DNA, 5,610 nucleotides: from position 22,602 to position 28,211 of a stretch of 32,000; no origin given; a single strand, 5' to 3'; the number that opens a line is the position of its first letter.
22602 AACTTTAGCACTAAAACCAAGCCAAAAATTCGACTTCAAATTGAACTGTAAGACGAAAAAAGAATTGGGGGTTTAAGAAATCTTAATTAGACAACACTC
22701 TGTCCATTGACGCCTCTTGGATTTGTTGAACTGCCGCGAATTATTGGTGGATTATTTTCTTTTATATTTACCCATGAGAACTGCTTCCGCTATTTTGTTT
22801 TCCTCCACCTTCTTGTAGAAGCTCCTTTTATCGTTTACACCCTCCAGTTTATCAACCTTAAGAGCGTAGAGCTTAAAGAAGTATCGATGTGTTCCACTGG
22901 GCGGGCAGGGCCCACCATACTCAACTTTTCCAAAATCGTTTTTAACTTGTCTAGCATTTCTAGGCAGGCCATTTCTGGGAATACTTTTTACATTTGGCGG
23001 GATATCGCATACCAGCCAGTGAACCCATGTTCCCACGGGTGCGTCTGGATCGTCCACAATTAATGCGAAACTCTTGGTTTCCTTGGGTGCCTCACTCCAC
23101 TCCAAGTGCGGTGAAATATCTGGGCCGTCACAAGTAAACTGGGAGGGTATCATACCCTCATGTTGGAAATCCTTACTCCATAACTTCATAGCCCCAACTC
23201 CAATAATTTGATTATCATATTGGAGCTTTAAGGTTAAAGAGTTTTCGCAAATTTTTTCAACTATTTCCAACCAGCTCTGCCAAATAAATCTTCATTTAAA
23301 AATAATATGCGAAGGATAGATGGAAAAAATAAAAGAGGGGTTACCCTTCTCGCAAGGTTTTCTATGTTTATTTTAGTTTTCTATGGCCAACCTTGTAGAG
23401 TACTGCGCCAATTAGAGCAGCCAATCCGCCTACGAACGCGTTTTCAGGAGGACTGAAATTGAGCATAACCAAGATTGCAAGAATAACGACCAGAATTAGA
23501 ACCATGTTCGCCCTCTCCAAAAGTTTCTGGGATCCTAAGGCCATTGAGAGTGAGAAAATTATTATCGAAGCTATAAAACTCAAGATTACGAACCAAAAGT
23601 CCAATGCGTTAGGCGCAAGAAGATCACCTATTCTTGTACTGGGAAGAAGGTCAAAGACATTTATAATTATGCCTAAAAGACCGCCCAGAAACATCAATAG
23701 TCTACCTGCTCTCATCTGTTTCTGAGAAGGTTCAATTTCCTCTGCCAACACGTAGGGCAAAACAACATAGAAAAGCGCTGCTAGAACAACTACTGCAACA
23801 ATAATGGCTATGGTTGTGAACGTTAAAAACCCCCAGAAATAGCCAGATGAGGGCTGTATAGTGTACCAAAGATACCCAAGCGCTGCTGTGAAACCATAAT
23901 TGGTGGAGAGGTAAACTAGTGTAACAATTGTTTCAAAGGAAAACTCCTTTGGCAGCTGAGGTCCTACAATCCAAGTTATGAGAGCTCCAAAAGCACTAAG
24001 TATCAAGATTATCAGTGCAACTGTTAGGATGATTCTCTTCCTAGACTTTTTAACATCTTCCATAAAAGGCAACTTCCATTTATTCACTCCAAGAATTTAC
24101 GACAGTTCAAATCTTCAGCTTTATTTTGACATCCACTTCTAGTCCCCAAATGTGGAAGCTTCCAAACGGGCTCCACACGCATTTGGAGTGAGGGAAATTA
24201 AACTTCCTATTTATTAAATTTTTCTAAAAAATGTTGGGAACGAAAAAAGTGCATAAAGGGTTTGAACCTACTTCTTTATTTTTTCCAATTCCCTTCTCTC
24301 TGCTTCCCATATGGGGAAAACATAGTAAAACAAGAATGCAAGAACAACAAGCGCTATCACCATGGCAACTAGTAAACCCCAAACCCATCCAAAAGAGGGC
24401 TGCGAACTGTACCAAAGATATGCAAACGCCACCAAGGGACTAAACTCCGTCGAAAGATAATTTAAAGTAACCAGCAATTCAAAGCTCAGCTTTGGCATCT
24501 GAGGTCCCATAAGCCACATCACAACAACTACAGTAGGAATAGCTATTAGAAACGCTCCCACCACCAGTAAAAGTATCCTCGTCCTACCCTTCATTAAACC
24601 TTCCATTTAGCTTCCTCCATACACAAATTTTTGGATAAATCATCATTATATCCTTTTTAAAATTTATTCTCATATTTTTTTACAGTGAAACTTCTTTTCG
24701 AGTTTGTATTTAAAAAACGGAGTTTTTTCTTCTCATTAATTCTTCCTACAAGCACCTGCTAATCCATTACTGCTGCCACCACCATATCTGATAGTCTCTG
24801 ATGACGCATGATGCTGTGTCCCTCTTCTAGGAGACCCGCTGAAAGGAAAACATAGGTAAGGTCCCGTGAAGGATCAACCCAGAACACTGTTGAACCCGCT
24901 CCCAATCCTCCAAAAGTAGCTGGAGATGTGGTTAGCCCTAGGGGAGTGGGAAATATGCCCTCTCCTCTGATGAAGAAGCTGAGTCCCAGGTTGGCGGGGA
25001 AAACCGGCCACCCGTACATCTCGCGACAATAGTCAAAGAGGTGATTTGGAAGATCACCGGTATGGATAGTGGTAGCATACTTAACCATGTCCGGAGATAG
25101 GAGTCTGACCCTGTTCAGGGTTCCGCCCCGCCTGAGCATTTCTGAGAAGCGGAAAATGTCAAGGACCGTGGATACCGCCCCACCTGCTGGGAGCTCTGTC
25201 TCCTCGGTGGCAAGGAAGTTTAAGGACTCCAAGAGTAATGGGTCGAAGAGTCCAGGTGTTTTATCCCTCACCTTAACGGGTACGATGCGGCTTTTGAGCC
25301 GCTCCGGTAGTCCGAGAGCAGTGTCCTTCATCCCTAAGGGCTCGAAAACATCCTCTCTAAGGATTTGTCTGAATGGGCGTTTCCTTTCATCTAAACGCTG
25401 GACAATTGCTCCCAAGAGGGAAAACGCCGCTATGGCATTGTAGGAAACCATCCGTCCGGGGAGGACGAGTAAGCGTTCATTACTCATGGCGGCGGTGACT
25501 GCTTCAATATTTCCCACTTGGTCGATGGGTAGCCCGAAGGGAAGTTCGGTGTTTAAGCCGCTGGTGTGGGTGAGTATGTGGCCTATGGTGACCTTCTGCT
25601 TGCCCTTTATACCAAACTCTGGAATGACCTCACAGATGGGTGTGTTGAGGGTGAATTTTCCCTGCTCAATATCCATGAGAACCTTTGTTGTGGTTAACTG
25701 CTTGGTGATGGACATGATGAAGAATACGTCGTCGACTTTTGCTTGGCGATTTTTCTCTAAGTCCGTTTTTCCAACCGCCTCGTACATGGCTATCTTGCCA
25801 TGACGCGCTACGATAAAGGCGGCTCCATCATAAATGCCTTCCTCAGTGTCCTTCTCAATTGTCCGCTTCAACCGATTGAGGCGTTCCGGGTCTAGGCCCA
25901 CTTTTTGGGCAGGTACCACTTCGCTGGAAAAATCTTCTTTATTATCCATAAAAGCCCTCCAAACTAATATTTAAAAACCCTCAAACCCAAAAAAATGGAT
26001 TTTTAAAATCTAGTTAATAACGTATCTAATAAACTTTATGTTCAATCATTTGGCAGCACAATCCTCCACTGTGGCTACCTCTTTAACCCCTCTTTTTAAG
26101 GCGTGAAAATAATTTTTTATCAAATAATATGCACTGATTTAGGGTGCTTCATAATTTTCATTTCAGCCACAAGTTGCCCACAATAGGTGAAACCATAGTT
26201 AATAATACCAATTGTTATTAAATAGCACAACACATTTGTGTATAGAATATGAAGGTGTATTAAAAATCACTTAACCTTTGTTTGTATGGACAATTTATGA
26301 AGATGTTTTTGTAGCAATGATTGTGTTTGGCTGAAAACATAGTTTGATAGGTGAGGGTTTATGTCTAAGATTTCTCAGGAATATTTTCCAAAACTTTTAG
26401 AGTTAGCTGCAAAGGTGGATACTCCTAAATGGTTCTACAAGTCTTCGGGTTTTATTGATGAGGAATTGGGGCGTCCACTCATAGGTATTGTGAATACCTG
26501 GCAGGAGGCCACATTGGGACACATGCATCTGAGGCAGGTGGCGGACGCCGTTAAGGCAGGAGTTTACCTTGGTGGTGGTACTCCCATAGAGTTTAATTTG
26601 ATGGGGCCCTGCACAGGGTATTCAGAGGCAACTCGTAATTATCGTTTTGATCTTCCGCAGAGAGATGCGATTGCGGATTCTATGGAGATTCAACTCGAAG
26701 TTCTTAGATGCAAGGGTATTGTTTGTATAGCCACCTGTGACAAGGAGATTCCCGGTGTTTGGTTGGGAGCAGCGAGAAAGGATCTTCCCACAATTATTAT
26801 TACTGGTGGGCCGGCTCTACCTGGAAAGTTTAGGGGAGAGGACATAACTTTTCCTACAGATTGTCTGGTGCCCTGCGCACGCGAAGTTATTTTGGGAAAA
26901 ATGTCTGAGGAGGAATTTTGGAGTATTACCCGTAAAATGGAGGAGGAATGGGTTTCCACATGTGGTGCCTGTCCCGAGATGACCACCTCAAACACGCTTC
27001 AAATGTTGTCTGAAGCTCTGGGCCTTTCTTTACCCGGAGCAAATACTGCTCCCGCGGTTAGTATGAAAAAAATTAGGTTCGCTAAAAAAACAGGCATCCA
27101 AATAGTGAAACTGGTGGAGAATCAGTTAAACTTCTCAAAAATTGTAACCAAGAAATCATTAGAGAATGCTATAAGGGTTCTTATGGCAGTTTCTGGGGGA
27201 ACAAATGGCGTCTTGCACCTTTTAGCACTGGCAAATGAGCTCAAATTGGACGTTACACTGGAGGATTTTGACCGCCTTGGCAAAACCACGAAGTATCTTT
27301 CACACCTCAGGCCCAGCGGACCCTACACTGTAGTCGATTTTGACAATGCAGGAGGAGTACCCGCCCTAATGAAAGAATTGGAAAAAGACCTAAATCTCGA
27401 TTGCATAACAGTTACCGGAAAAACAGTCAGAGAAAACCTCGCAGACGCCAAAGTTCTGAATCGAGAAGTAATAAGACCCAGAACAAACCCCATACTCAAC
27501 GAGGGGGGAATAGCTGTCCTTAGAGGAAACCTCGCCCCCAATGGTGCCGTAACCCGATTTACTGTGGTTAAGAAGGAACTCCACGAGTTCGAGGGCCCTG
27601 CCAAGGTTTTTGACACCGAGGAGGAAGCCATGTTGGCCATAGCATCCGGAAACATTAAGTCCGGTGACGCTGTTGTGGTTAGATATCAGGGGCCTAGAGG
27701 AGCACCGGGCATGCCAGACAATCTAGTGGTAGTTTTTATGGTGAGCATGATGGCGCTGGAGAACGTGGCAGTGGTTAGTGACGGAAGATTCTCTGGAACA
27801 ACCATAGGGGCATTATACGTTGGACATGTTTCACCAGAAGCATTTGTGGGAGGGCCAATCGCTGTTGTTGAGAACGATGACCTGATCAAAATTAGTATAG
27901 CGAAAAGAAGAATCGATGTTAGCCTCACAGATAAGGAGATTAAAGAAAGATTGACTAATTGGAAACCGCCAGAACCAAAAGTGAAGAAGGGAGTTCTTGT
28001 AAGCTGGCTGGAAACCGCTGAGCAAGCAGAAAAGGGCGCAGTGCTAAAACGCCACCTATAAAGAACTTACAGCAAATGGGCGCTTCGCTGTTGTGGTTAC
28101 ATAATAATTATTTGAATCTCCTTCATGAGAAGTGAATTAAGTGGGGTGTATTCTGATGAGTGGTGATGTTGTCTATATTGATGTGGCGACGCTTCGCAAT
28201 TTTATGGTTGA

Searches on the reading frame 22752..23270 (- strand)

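Call 73: search_protein_families(library=pfam, proteins=[window:22752-23270:-], max_evalue=0.0001)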
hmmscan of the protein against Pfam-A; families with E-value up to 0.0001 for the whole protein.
window:22752-23270:- (172 aa): 1 family
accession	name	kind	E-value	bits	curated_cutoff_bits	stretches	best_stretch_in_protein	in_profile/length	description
PF01161.25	PBP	-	9.4e-45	152.7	24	1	41-169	2-135/135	Phosphatidylethanolamine-binding protein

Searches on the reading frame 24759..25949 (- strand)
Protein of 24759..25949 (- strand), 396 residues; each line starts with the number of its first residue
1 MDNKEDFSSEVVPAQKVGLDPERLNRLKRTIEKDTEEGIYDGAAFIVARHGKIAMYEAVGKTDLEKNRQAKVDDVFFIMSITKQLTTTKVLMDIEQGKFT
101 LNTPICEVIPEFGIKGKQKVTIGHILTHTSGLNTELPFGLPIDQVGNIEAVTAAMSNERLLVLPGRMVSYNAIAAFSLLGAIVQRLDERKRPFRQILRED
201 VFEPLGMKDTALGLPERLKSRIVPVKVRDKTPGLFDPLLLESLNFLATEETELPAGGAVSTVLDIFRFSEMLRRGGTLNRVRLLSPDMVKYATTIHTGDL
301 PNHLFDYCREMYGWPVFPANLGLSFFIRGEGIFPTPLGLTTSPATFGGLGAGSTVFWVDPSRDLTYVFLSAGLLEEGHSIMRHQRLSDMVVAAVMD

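Call 73: search_protein_families(library=pfam, proteins=[window:24759-25949:-], max_evalue=0.0001)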
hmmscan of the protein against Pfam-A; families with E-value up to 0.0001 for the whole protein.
window:24759-25949:- (396 aa): 1 family
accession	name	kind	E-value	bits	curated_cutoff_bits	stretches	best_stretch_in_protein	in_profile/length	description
PF00144.29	Beta-lactamase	-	1.5e-56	192.4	27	1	28-375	2-313/329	Beta-lactamase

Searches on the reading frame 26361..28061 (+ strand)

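Call 73: search_protein_families(library=pfam, proteins=[window:26361-28061:+], max_evalue=0.0001)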
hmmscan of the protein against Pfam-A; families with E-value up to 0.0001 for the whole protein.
window:26361-28061:+ (566 aa): 2 families
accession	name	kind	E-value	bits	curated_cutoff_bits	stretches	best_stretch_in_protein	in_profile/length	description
PF00920.27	ILVD_EDD_N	-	3.1e-99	332.6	27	1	38-359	1-316/316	Dihydroxy-acid/6-phosphogluconate dehydratase N-terminal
PF24877.1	ILV_EDD_C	-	3e-63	213.1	27.7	1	369-560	1-191/191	Dihydroxy-acid/6-phosphogluconate dehydratase C-terminal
